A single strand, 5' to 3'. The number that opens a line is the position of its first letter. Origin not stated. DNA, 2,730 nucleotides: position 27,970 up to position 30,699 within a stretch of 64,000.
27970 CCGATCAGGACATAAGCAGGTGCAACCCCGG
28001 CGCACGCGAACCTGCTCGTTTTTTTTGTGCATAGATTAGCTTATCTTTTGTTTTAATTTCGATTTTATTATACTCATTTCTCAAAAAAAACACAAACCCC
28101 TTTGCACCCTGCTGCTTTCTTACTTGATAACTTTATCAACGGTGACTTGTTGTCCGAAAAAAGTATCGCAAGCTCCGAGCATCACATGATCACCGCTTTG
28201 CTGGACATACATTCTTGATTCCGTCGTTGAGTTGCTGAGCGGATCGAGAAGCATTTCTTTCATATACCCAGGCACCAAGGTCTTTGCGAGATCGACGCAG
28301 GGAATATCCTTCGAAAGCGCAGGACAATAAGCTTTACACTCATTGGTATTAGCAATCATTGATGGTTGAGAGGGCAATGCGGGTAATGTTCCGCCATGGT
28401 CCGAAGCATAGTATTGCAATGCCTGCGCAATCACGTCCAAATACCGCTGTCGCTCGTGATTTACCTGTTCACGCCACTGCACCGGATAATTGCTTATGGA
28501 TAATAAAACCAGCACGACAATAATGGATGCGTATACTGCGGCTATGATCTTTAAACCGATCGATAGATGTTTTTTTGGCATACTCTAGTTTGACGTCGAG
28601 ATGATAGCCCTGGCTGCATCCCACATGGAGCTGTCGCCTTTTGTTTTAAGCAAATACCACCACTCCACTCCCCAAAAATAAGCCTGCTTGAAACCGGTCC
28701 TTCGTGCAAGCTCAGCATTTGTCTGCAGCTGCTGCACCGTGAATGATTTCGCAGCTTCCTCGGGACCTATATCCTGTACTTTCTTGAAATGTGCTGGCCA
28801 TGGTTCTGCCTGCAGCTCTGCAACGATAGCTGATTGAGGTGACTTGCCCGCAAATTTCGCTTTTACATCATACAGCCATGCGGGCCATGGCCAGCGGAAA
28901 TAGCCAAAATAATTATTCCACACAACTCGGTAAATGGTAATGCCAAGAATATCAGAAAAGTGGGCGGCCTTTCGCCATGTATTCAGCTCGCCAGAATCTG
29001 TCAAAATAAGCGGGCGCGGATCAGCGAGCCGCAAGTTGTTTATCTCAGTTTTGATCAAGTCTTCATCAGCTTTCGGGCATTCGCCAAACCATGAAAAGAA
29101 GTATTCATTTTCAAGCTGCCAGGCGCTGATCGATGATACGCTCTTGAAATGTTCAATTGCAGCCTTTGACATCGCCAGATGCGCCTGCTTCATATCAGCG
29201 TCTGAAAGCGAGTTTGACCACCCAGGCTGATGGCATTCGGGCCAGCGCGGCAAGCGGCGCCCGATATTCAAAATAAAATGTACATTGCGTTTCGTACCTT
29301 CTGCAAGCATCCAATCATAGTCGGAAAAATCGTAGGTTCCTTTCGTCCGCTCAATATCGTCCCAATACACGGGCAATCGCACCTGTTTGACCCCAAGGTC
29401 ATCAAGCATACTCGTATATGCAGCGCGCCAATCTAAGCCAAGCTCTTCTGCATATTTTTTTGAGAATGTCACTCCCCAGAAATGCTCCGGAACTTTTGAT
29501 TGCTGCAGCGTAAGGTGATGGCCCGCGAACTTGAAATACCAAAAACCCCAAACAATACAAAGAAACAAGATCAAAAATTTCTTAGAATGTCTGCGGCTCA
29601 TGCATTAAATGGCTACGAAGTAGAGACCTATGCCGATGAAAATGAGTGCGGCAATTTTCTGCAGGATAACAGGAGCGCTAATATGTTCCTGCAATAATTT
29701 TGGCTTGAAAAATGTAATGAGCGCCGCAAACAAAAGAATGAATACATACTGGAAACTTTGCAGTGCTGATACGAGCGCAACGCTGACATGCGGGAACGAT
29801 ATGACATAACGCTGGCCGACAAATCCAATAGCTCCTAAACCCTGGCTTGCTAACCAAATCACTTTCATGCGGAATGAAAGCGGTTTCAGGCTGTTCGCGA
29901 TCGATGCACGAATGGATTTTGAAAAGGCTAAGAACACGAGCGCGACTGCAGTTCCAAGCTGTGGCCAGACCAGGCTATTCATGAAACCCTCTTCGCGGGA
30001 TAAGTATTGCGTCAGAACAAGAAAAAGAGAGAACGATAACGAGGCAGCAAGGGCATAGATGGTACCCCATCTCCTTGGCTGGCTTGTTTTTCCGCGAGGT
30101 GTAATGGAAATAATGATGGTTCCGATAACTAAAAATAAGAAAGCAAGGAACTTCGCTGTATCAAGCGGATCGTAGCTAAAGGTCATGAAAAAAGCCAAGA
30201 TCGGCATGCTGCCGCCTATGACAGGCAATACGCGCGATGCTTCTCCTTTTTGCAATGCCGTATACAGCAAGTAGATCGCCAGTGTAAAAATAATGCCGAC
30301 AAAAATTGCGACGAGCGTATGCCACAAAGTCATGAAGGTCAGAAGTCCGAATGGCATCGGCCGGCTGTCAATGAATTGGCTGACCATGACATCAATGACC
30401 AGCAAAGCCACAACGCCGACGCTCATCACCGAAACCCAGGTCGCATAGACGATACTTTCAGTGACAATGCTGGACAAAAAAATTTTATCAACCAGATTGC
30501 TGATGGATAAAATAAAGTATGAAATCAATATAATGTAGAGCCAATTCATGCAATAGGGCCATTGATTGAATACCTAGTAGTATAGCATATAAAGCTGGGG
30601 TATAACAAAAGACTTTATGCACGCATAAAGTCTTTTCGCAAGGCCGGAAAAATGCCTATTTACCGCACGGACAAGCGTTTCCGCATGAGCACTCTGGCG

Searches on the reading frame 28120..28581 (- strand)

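Call 4: search_protein_families(library=pfam, proteins=[window:28120-28581:-], max_evalue=0.01)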
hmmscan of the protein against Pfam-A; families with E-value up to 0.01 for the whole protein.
window:28120-28581:- (153 aa): 0 families

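Call 69: search_protein_families(library=ncbifam, proteins=[window:28120-28581:-], max_evalue=0.001)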
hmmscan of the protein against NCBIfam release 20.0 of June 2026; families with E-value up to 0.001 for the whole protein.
window:28120-28581:- (153 aa): 0 families

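Call 89: search_protein_families(library=pfam, proteins=[window:28120-28581:-], max_evalue=5)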
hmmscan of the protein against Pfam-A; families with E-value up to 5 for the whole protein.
window:28120-28581:- (153 aa): 2 families
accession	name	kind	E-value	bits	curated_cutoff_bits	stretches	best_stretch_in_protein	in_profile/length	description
PF07662.18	Nucleos_tra2_C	-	0.17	11.9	32.3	1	7-52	57-102/213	Na+ dependent nucleoside transporter C-terminus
PF16191.10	E1_4HB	-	0.23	11.9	25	1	43-69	28-53/70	Ubiquitin-activating enzyme E1 four-helix bundle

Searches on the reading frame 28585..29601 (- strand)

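Call 4: search_protein_families(library=pfam, proteins=[window:28585-29601:-], max_evalue=0.01)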
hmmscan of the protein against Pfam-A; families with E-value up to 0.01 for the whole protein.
window:28585-29601:- (338 aa): 2 families
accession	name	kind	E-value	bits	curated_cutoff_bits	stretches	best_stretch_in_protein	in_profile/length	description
PF02449.21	Glyco_hydro_42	-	0.001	18.9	21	0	66-167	19-138/376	Beta-galactosidase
PF00150.24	Cellulase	-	0.0036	17.3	23.5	1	61-205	25-169/272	Cellulase (glycosyl hydrolase family 5)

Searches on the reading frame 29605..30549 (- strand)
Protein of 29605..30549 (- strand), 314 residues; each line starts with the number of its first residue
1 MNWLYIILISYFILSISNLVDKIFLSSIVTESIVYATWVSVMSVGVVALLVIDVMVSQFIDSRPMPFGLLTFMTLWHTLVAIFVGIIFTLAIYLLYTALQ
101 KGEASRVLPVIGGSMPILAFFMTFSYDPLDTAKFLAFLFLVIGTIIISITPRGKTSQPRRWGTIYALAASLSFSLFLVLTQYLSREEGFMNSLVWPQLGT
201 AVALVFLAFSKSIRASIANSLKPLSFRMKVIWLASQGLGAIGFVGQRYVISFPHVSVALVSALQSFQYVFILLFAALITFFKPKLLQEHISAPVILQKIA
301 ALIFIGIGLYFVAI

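Call 4: search_protein_families(library=pfam, proteins=[window:29605-30549:-], max_evalue=0.01)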
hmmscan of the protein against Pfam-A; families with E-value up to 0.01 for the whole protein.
window:29605-30549:- (314 aa): 1 family
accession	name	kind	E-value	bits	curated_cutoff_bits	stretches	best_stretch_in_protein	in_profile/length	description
PF00892.27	EamA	-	0.008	16.9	28.2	0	3-148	3-134/135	EamA-like transporter family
